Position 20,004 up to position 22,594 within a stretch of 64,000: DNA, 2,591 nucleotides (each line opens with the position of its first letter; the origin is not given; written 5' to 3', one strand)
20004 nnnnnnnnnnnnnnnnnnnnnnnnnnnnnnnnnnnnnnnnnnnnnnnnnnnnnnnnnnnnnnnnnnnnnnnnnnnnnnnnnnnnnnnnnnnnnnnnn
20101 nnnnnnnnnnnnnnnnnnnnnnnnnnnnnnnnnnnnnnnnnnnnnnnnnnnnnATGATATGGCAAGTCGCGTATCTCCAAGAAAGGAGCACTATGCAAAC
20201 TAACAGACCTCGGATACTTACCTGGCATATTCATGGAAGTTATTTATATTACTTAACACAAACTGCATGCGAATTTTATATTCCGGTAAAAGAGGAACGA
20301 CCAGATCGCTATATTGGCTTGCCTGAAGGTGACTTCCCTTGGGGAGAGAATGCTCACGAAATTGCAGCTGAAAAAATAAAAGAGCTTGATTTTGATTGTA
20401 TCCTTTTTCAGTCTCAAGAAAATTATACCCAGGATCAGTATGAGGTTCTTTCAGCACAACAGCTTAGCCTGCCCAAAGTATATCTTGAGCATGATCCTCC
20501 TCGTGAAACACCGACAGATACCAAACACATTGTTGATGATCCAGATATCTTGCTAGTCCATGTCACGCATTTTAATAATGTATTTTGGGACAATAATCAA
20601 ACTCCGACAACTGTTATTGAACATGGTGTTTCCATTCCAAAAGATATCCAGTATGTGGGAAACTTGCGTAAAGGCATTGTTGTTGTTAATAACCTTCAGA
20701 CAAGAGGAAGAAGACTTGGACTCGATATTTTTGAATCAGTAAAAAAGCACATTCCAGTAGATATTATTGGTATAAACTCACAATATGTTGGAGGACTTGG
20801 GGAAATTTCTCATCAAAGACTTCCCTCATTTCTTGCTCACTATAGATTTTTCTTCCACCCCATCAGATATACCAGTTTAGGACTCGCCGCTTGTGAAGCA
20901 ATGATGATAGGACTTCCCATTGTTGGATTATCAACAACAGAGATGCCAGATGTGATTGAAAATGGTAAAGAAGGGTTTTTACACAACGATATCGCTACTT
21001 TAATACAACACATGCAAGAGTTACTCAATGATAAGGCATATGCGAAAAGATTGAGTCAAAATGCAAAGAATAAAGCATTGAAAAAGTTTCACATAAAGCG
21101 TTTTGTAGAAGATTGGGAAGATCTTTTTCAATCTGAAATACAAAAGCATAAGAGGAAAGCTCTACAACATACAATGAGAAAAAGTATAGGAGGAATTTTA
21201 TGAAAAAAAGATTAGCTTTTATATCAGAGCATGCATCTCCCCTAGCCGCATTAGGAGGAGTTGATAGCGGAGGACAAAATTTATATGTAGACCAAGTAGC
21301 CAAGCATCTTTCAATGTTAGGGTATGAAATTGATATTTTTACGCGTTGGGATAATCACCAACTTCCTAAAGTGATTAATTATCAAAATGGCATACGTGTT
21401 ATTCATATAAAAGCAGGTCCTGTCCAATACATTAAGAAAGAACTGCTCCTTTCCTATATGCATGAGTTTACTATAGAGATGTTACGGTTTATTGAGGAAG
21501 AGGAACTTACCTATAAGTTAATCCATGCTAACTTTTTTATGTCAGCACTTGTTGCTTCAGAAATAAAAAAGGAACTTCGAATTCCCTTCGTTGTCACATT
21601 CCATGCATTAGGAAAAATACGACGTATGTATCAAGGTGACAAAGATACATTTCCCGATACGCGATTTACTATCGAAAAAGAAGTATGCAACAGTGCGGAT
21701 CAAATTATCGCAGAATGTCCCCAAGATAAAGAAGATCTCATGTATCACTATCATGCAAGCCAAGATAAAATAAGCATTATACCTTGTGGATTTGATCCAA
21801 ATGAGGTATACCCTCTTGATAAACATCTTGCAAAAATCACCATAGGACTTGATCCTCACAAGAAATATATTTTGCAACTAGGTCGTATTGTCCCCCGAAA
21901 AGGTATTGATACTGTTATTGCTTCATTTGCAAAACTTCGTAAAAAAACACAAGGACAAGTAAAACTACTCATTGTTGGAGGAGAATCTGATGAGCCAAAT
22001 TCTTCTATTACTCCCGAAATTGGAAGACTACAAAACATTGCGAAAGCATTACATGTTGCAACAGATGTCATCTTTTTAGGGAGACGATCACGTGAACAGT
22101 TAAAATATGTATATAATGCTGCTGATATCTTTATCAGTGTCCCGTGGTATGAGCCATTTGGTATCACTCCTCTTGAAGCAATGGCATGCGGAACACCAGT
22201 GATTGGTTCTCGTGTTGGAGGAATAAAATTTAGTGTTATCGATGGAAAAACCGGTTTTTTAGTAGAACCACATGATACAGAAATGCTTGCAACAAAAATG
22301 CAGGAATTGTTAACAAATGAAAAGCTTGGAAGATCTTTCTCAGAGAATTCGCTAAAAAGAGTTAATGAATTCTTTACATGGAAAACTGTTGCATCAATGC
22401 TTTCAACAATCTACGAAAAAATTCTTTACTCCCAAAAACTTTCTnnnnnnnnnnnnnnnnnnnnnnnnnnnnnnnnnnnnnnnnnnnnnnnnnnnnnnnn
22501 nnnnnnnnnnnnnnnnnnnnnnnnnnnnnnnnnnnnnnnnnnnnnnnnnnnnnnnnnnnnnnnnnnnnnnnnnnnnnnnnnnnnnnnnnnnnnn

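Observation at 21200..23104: Unusual fusion of a GT4 glycosyltransferase with the sedoheptulose-7-phosphate isomerase GmhA (SIS domain)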

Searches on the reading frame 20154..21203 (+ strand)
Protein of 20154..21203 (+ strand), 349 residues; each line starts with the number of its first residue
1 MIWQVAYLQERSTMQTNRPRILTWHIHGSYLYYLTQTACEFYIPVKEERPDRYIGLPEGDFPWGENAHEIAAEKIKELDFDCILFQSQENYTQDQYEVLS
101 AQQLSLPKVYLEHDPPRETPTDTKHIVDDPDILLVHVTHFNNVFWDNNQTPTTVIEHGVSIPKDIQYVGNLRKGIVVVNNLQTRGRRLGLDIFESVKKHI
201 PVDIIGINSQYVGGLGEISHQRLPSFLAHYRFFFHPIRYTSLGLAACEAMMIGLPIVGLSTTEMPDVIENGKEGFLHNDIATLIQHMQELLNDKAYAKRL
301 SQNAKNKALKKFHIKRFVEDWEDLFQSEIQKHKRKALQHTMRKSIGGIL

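Call 3: search_protein_families(library=pfam, proteins=[window:20154-21203:+])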
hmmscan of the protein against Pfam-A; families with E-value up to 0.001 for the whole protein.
window:20154-21203:+ (349 aa): 3 families
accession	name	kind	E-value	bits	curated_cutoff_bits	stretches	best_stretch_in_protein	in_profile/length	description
PF00534.26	Glycos_transf_1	-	4.3e-13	49.6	26.4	1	215-306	78-171/172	Glycosyl transferases group 1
PF13692.12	Glyco_trans_1_4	-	7e-13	49.5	27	1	212-293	61-142/142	Glycosyl transferases group 1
PF13524.12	Glyco_trans_1_2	-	3.3e-08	34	25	1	192-322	5-143/144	Glycosyl transferase-like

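Call 4: search_protein_families(library=ncbifam, proteins=[window:20154-21203:+])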
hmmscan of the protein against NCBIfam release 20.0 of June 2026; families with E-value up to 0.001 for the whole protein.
window:20154-21203:+ (349 aa): 17 families
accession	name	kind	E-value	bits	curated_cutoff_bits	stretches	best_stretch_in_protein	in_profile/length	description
TIGR03999.1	thiol_BshA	equivalog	3.3e-16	59.2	273.7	1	226-327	269-372/375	N-acetyl-alpha-D-glucosaminyl L-malate synthase BshA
NF041876.1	EPS_EpsE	equivalog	1.3e-12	47.7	400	1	215-316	281-384/389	exopolysaccharide biosynthesis GT4 family glycosyltransferase EpsE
NF041139.1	TreT_Thcocales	equivalog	1.9e-08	33.5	775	1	241-327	325-411/412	trehalose synthase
NF038229.1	Glyco4_Geo_Pelo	equivalog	3.4e-07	29.6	400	1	215-327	223-335/338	GPMC system family 4 glycosyltransferase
NF049988.1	MGlcDAGSynMgs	equivalog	6e-07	29.1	400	1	209-335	269-394/398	alpha-monoglucosyldiacylglycerol synthase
NF047880.1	glyco_SdgA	exception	6.3e-07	28.3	800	1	241-325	401-487/488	serine-aspartate repeat adhesin O-glycosyltransferase SdgA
TIGR03088.1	stp2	hypoth_equivalog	8.6e-07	28.3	409.05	1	244-327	287-372/374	TIGR03088 family PEP-CTERM/XrtA system glycosyltransferase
TIGR02149.1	glgA_Coryne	subfamily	1.1e-06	28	302.4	1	222-325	276-387/391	glycogen synthase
NF038295.1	EPS_HpsP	equivalog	1.2e-06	27.9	550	1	225-315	283-374/388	hormogonium polysaccharide biosynthesis glycosyltransferase HpsP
NF038298.1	EPS_HpsO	equivalog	2.2e-06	26.7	575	1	243-325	302-384/388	hormogonium polysaccharide biosynthesis glycosyltransferase HpsO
TIGR03449.1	mycothiol_MshA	equivalog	0.00014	20.9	462.5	1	239-325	313-400/406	D-inositol-3-phosphate glycosyltransferase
TIGR04157.1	glyco_rSAM_CFB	subfamily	0.00016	20.8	400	1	243-324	314-405/406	TIGR04157 family glycosyltransferase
TIGR02470.1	sucr_synth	equivalog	0.00022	19.5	810.4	1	232-318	646-738/784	sucrose synthase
NF041010.1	glycosy_Agl16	equivalog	0.00037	19.5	575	1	243-309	267-333/352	glycosylation protein Agl16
TIGR04005.1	wcaL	equivalog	0.00043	19.3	537.6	1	244-321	319-399/406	colanic acid biosynthesis glycosyltransferase WcaL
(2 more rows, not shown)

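Call 25: search_solved_structures(query=window:20154-21200:+, max_evalue=0.01)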
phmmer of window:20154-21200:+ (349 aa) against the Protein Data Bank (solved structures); distinct sequences matched with E-value up to 0.01: 14.
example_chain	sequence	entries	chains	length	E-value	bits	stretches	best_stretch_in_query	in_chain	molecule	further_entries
7fg9_A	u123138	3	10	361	7.8e-06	28.5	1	207-326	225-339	Glycosyl transferase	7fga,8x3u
8x3q_C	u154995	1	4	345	8.1e-06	28.4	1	207-326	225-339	Glycosyl transferase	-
2jjm_A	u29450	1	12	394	9.2e-06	28.2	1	240-331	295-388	GLYCOSYL TRANSFERASE, GROUP 1 FAMILY PROTEIN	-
3mbo_A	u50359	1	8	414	1e-05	28.1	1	240-331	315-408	Glycosyltransferase, group 1 family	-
5d00_A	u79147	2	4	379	3.4e-05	26.4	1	240-326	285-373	N-acetyl-alpha-D-glucosaminyl L-malate synthase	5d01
7qnt_AAA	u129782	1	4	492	3.7e-05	26.2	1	230-325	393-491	TarM(Se)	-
7qd7_AAA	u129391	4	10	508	4e-05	26.1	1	230-325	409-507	TarM(Se)_G117R | TarM(Se)_G117R-4RboP | TarM(Se)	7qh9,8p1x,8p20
4x6l_A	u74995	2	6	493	0.00026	23.4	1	229-327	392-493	TarM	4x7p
4x7m_A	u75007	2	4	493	0.00026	23.4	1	229-327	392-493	TarM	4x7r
4wac_A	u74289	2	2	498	0.00026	23.4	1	229-327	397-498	Glycosyl transferase, group 1 family protein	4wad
2xa2_A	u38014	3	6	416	0.00036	23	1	241-326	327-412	TREHALOSE-SYNTHASE TRET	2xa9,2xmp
2x6q_A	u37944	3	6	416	0.00041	22.8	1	241-326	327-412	TREHALOSE-SYNTHASE TRET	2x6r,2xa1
6kih_A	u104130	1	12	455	0.00099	21.5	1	213-313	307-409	Tll1590 protein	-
6d9t_A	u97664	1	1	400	0.0046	19.4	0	240-334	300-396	Glycosyl transferase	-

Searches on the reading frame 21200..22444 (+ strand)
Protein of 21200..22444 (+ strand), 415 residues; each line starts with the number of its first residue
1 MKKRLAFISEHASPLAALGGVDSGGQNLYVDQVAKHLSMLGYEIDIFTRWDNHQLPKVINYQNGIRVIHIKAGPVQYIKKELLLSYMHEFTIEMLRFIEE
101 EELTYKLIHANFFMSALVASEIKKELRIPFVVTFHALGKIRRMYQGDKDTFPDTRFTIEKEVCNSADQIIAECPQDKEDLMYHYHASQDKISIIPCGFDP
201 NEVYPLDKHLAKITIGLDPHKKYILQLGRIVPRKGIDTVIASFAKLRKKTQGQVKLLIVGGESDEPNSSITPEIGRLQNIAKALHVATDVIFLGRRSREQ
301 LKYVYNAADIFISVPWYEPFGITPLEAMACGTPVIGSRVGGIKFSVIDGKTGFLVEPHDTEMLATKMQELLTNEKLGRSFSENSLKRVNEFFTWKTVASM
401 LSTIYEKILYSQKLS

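Call 24: search_solved_structures(query=window:21200-22444:+, show_alignments=2, max_evalue=0.00001)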
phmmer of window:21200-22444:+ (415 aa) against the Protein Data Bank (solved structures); distinct sequences matched with E-value up to 0.00001: 72 (the best 60 are shown).
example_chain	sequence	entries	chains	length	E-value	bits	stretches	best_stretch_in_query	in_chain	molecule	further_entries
6kih_A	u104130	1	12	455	1.4e-71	244.9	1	3-409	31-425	Tll1590 protein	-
3c48_A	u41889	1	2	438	2.7e-66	227.5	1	4-410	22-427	Predicted glycosyltransferases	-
3c4q_A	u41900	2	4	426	3.4e-66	227.2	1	4-410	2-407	Predicted glycosyltransferases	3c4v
6ldq_D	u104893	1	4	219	3.3e-29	105.4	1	1-199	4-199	Tll1590 protein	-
2r60_A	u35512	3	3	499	6e-28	101.2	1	22-400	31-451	Glycosyl transferase, group 1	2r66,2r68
6tvp_A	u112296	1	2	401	2.3e-25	92.7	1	107-408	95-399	Alpha-maltose-1-phosphate synthase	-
2jjm_A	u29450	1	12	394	8.5e-23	84.3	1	197-412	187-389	GLYCOSYL TRANSFERASE, GROUP 1 FAMILY PROTEIN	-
3mbo_A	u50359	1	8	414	9.9e-23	84.1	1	197-412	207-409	Glycosyltransferase, group 1 family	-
6d9t_A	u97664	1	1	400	1.7e-20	76.7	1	193-411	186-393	Glycosyl transferase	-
6n1x_A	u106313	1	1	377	2.6e-20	76.1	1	193-409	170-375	Glycosyltransferase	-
2x6q_A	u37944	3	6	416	4.7e-20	75.3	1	214-390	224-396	TREHALOSE-SYNTHASE TRET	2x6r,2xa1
2xa2_A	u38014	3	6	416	3.2e-19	72.5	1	214-390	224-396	TREHALOSE-SYNTHASE TRET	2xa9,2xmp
5d00_A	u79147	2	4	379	4.1e-19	72.1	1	24-407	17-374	N-acetyl-alpha-D-glucosaminyl L-malate synthase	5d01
7qsg_A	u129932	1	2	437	1.2e-18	70.7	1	158-409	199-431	D-inositol 3-phosphate glycosyltransferase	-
9dcm_B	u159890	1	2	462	2.7e-15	59.6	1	196-366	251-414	Sucrose-phosphate synthase-like protein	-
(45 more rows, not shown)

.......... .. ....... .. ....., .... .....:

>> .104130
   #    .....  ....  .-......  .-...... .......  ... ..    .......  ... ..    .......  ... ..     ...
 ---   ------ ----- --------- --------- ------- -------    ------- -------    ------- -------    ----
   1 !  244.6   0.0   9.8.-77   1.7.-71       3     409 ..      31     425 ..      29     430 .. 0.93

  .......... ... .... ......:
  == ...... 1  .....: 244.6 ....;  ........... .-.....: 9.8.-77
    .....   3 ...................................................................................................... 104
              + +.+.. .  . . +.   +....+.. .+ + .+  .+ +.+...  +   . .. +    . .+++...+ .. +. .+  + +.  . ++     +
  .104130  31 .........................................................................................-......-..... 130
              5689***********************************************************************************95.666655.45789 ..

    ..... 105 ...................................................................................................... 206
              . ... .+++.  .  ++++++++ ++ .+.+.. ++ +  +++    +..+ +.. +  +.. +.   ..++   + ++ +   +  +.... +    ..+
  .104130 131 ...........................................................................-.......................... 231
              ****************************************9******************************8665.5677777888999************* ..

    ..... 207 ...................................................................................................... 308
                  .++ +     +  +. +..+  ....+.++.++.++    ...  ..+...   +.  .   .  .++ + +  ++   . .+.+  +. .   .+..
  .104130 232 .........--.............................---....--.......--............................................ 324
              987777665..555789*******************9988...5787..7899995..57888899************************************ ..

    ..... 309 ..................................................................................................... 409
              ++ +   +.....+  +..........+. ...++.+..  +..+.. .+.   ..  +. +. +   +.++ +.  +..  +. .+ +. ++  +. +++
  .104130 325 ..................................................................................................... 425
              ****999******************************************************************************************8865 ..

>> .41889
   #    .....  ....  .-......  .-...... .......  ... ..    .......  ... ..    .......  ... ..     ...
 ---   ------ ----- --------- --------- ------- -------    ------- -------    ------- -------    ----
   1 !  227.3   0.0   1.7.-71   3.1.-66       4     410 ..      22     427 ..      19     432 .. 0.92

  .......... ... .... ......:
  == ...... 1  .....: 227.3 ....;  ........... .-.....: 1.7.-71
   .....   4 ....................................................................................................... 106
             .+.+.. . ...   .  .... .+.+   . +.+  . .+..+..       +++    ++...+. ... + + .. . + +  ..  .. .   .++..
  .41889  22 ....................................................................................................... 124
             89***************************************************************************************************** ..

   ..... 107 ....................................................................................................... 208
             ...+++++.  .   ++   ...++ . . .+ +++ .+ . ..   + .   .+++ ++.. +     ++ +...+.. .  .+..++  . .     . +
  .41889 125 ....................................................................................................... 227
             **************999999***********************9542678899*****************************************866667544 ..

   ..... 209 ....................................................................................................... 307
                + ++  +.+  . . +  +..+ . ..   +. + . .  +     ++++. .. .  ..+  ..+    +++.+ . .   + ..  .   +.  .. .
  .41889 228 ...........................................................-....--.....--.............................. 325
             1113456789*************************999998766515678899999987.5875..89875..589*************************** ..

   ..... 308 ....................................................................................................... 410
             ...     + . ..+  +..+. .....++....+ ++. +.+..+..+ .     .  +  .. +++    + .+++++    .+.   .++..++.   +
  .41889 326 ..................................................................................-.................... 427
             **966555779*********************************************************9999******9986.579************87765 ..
